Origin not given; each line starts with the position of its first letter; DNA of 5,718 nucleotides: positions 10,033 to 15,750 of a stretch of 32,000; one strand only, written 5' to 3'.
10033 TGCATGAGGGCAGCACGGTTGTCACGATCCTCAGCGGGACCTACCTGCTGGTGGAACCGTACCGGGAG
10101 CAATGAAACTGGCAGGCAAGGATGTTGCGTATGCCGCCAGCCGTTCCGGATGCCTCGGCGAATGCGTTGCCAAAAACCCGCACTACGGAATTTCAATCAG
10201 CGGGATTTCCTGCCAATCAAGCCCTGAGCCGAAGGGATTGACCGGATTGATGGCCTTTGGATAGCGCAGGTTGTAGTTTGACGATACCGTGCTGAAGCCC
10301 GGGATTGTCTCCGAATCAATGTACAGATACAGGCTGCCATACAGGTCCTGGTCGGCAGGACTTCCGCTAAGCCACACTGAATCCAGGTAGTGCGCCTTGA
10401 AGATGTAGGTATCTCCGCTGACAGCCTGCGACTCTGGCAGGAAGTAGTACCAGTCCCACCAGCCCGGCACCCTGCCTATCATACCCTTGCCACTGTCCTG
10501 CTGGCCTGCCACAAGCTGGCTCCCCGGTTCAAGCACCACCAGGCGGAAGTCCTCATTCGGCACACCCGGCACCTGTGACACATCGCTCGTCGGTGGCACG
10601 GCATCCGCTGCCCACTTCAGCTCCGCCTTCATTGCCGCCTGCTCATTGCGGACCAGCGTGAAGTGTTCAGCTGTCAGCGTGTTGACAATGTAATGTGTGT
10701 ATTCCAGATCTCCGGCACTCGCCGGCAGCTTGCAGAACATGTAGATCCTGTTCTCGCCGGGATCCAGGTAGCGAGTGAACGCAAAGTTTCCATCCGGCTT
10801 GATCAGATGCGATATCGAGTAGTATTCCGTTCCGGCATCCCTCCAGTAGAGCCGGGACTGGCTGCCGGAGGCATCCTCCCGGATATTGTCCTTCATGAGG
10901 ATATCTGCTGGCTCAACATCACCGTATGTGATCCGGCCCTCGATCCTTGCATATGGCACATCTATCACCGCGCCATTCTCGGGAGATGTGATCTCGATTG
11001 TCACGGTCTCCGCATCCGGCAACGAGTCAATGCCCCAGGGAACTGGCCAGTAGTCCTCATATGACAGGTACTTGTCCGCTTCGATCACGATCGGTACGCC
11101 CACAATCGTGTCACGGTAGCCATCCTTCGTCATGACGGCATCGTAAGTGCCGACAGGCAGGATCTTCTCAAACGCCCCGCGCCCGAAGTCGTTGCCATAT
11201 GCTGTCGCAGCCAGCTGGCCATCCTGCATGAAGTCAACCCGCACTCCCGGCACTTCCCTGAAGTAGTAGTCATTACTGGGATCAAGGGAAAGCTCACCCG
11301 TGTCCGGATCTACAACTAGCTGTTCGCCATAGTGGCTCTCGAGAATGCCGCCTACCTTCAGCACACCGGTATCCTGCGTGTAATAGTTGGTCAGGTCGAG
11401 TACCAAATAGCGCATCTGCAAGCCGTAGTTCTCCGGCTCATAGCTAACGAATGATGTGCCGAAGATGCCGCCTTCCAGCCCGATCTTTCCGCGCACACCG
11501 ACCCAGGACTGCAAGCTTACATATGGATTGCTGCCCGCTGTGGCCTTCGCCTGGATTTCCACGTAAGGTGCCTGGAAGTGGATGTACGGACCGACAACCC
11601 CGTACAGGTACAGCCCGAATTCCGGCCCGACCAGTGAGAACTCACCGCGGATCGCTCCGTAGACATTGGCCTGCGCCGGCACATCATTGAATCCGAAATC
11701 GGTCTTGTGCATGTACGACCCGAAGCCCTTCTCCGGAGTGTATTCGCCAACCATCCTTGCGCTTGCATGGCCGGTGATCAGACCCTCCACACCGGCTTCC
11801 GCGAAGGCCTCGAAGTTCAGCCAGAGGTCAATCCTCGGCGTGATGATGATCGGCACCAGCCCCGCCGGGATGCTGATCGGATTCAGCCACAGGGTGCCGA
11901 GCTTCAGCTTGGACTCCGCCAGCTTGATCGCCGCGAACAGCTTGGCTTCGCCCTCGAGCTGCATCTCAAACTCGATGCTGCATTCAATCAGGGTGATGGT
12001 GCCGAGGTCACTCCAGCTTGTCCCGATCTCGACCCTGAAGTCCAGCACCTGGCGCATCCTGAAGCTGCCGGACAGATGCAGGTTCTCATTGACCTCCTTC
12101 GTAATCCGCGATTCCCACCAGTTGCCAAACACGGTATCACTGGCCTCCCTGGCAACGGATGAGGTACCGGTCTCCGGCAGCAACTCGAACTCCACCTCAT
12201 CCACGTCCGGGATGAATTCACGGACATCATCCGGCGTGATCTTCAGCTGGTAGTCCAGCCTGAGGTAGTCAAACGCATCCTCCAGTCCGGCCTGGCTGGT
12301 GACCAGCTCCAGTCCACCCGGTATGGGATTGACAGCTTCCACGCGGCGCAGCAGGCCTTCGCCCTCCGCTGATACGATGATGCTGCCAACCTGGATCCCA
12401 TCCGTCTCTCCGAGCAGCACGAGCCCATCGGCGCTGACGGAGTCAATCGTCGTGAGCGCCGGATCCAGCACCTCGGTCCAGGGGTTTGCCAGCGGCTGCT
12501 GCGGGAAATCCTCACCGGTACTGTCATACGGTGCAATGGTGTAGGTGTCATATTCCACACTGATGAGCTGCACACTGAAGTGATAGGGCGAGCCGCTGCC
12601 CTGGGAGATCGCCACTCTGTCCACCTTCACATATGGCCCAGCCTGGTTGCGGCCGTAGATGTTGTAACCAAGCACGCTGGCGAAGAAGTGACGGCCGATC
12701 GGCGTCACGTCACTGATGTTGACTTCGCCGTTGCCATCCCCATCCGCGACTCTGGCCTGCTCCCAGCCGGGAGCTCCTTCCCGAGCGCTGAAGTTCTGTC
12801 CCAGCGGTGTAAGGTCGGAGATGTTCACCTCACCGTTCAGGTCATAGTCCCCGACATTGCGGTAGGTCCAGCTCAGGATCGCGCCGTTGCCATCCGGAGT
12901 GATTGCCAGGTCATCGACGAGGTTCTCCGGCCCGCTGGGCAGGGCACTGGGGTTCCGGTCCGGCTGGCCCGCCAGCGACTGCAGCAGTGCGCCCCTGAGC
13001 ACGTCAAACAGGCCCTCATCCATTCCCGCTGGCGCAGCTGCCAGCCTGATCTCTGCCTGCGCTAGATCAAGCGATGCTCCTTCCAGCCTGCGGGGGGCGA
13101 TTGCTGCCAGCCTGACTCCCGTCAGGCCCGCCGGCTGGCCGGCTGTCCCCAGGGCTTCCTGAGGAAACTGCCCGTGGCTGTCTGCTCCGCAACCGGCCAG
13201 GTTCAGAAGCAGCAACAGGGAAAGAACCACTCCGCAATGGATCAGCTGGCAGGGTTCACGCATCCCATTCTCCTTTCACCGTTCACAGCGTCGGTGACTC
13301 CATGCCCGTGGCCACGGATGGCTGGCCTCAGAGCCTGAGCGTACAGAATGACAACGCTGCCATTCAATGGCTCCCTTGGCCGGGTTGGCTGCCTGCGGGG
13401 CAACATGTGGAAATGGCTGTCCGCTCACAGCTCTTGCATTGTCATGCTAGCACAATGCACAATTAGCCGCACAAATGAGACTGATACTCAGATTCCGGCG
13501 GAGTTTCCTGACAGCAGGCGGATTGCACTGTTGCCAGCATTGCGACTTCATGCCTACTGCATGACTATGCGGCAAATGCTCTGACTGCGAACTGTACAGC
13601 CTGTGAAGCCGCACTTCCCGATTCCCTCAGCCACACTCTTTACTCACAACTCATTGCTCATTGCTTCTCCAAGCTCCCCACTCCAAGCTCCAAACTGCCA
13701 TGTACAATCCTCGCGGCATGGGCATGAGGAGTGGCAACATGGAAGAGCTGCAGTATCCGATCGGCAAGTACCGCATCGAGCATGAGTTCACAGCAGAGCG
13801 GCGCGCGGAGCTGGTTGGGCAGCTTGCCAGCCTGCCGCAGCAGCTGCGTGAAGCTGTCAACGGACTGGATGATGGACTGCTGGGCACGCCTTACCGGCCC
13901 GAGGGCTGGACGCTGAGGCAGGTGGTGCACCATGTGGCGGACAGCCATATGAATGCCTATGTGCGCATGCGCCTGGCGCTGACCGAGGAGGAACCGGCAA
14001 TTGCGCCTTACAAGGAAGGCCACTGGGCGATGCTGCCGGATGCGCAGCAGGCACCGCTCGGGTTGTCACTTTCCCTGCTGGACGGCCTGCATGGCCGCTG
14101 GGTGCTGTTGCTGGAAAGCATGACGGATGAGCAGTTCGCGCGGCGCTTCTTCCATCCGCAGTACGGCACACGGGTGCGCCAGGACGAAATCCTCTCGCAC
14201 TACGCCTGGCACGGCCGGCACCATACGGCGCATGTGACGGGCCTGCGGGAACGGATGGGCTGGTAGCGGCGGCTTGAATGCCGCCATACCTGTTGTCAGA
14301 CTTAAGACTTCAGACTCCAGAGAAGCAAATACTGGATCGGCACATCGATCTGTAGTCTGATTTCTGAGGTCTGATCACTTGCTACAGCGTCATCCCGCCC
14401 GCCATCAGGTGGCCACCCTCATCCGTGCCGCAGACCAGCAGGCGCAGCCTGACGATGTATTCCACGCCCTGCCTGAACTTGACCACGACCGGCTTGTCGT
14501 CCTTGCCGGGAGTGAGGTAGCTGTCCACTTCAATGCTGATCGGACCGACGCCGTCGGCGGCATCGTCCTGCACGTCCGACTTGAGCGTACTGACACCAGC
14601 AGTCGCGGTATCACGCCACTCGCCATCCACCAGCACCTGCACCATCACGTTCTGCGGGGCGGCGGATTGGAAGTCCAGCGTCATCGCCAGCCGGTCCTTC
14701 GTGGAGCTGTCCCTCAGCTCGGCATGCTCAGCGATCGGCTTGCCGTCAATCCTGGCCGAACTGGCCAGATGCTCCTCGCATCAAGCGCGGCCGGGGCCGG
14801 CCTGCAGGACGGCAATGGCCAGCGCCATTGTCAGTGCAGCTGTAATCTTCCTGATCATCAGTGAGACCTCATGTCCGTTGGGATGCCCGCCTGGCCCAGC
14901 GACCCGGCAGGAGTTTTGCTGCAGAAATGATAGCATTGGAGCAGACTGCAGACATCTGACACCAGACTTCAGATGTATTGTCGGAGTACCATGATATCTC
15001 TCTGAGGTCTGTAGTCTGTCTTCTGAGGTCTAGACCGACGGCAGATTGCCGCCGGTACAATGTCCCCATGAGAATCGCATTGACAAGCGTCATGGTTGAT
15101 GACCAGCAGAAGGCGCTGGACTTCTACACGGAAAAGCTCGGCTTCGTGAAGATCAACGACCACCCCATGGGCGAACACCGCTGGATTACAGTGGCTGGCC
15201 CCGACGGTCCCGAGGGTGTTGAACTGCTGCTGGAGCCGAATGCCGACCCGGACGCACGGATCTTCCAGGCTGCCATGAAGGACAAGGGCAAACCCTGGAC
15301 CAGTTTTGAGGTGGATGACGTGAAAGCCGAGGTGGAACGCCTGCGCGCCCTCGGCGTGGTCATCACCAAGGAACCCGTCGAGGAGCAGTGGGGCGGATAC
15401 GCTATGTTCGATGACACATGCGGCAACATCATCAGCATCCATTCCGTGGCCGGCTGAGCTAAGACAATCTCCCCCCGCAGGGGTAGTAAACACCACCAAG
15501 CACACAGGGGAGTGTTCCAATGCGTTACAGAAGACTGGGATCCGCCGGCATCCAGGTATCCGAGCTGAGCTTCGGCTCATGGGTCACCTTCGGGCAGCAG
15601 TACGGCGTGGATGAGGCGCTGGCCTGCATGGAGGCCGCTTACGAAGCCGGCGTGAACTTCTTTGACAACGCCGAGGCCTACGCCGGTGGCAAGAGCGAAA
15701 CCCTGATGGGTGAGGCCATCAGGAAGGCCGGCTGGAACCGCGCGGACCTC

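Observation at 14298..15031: Two palindromic elements built from AGAC heptads bracket the small exported-protein gene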

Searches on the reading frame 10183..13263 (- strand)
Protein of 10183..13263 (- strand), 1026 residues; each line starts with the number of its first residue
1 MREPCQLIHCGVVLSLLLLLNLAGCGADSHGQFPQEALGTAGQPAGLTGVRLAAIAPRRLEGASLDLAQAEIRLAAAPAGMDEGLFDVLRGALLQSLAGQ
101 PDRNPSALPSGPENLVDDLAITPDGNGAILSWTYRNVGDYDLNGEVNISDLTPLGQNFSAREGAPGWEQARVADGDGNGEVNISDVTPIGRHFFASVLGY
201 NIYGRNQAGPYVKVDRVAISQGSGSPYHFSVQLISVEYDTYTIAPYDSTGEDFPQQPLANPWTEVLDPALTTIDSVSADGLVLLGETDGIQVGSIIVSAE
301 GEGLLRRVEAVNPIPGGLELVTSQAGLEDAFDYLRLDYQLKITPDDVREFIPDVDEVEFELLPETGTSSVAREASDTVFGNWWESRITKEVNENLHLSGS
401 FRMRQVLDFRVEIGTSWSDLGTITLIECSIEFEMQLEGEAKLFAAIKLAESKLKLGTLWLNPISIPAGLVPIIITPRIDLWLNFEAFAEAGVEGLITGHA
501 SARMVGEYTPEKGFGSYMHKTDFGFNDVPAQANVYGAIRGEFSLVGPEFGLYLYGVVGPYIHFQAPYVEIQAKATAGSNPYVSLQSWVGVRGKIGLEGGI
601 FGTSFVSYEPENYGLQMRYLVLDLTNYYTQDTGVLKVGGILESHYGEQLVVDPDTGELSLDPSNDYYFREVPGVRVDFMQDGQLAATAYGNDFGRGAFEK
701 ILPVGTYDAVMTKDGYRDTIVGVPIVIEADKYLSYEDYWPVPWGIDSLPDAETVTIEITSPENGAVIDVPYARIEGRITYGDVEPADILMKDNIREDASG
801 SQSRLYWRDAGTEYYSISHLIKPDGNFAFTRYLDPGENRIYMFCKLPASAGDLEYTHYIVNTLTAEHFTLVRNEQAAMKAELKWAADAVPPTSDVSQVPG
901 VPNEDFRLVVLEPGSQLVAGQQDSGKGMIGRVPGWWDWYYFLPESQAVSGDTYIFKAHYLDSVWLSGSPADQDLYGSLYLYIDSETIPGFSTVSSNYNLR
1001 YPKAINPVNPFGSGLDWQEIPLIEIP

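Call 12: search_protein_families(library=pfam, proteins=[window:10183-13263:-], max_evalue=0.01)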
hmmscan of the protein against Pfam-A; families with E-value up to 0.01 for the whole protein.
window:10183-13263:- (1026 aa): 1 family
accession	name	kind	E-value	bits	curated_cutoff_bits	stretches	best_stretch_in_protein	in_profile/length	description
PF00404.24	Dockerin_1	-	0.0047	17.5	22.9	1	138-187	2-50/57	Dockerin type I domain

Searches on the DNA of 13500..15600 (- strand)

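Call 18: search_rna_families(source=window, start=13500, end=15600, threshold=evalue, max_evalue=10)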
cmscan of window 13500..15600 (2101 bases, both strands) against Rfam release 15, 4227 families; matches with E-value up to 10: 2.
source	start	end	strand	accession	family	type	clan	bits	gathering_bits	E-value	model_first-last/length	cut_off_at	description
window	14746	14814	+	RF02683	NiCo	Cis-reg; riboswitch;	CL00122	15.2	37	6.9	1-96/96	no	NiCo (Nickel/Cobalt) riboswitch aptamer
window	14039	14109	+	RF01390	isrG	Gene; sRNA;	-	12.9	100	1.2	1-279/279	no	isrG Hfq binding RNA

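Call 60: search_rna_families(sources=[L002, L005, L008, L010, L019, L026, L029, L031, L037, L039, L049, L065, L066, L081, L101, L109, L112, L122], threshold=gathering)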
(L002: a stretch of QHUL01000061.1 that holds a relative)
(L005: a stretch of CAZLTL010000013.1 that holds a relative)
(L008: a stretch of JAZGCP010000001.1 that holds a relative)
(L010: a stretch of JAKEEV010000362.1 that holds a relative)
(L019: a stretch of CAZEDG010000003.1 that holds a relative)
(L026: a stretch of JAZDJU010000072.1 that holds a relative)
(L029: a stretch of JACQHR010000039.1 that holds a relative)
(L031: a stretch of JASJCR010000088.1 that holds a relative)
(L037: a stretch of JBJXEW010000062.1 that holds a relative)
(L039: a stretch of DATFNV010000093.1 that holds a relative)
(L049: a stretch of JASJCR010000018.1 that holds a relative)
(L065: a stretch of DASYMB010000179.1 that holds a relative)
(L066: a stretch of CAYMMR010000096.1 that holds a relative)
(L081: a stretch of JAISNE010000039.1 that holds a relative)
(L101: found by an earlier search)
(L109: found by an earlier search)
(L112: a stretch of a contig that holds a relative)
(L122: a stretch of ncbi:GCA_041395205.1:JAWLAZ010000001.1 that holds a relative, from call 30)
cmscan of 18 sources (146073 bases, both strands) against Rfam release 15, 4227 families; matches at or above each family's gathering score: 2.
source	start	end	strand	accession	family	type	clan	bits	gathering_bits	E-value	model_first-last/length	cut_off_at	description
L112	3104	3347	+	RF00230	T-box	Cis-reg; leader;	-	103.4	93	2.3e-21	1-219/219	no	T-box leader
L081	330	403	+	RF00005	tRNA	Gene; tRNA;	CL00001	73.2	29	9.3e-14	1-71/71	no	tRNA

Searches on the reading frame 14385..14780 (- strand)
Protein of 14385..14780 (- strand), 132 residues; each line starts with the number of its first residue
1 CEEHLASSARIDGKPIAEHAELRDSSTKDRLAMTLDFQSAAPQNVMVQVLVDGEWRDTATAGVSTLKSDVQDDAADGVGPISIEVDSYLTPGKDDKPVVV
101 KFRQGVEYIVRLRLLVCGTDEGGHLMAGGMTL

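Call 12: search_protein_families(library=pfam, proteins=[window:14385-14780:-], max_evalue=0.01)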
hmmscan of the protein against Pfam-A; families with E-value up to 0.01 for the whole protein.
window:14385-14780:- (132 aa): 0 families

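Call 29: find_homologous_proteins(query=window:14385-14780:-, max_evalue=0.001)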
Query window:14385-14780:- (132 aa): 2 proteins with E <= 0.001 among 23 candidates.
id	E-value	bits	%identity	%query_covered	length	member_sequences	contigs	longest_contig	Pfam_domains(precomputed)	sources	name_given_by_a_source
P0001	4.9e-58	213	100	76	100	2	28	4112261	-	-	-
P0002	7.1e-41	158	77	74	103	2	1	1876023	-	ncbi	ncbi:MAG: hypothetical protein R3F46_04850 [bacterium]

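Call 30: find_encoding_contigs(protein=P0002, flank=10000, max_places=5)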
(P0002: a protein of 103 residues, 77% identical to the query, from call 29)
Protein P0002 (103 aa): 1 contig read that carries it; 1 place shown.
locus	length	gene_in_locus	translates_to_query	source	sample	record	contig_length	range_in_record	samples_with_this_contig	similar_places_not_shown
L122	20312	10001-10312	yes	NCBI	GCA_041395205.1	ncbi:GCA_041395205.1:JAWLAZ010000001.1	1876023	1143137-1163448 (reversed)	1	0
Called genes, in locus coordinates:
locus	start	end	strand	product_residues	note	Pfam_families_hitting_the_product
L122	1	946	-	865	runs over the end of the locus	PF18911:PKD_4, PF22352:K319L-like_PKD (faint), PF00801:PKD (weak), PF18911:PKD_4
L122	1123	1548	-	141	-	PF01475:FUR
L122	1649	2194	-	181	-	PF00578:AhpC-TSA, PF08534:Redoxin, PF00085:Thioredoxin, PF13098:Thioredoxin_2, PF13905:Thioredoxin_8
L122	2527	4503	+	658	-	PF09699:Paired_CXXCH_1 (faint), PF13435:Cytochrome_C554 (faint), PF14522:Cytochrome_C7 (faint), PF14537:Cytochrom_c3_2 (faint), PF13646:HEAT_2 (weak)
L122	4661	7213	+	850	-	PF18911:PKD_4, PF00801:PKD (weak), PF22352:K319L-like_PKD (faint), PF18911:PKD_4 (weak), PF00801:PKD, PF18911:PKD_4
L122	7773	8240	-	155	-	-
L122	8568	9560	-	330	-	PF00248:Aldo_ket_red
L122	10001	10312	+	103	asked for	-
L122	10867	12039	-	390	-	PF03435:Sacchrp_dh_NADP, PF16653:Sacchrp_dh_C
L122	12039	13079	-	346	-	PF01212:Beta_elim_lyase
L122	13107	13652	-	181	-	-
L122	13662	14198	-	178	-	PF07366:SnoaL, PF12680:SnoaL_2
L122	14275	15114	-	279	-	PF04079:SMC_ScpB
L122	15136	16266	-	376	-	-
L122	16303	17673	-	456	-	PF06689:zf-C4_ClpX, PF01078:Mg_chelatase (faint), PF00004:AAA, PF07724:AAA_2, PF07728:AAA_5 (faint), PF13401:AAA_22 (weak), PF10431:ClpB_D2-small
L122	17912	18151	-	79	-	PF15919:HicB_lk_antitox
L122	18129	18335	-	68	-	PF07927:HicA_toxin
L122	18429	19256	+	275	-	PF01557:FAA_hydrolase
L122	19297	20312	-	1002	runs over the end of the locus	-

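Call 31: find_encoding_contigs(protein=P0001, flank=3000, max_places=10)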
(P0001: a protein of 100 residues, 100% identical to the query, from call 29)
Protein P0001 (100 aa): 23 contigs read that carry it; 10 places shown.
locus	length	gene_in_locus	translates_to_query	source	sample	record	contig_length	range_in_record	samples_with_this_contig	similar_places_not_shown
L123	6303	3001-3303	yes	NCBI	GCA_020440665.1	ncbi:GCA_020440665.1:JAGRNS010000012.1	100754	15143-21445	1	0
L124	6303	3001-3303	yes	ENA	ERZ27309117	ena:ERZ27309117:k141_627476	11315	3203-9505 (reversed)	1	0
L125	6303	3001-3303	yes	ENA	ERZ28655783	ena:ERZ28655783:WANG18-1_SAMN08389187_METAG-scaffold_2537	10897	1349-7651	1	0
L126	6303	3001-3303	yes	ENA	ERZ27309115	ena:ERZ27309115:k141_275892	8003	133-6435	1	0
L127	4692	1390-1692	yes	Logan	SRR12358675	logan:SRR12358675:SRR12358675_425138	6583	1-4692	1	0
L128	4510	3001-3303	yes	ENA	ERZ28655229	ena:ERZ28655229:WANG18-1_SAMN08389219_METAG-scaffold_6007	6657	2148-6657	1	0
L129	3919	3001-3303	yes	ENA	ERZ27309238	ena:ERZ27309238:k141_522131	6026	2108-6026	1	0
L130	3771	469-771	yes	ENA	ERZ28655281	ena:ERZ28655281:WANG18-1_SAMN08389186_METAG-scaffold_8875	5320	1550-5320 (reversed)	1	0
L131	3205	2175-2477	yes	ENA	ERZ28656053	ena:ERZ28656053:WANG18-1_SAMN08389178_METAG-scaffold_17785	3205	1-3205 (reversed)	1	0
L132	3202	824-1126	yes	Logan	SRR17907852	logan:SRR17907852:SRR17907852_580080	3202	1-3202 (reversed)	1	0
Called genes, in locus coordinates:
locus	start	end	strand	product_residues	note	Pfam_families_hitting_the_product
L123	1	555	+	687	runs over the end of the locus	PF13637:Ank_4 (faint)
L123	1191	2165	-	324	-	PF00248:Aldo_ket_red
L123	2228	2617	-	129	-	PF00903:Glyoxalase, PF13669:Glyoxalase_4 (weak)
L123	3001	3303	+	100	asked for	-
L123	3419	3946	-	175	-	PF05163:DinB, PF12867:DinB_2, PF11716:MDMPI_N (weak)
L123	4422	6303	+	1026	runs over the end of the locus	-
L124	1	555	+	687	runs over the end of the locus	PF13637:Ank_4 (faint)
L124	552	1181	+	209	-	-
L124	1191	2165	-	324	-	PF00248:Aldo_ket_red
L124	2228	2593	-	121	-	PF00903:Glyoxalase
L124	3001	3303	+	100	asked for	-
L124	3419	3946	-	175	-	PF05163:DinB, PF12867:DinB_2, PF11716:MDMPI_N (weak)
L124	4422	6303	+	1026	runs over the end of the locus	-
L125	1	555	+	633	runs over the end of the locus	?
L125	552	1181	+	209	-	-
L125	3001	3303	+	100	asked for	-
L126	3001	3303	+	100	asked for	-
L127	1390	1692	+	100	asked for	-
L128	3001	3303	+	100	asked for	-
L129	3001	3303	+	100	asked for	-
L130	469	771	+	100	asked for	-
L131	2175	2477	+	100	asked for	-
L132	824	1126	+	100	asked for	-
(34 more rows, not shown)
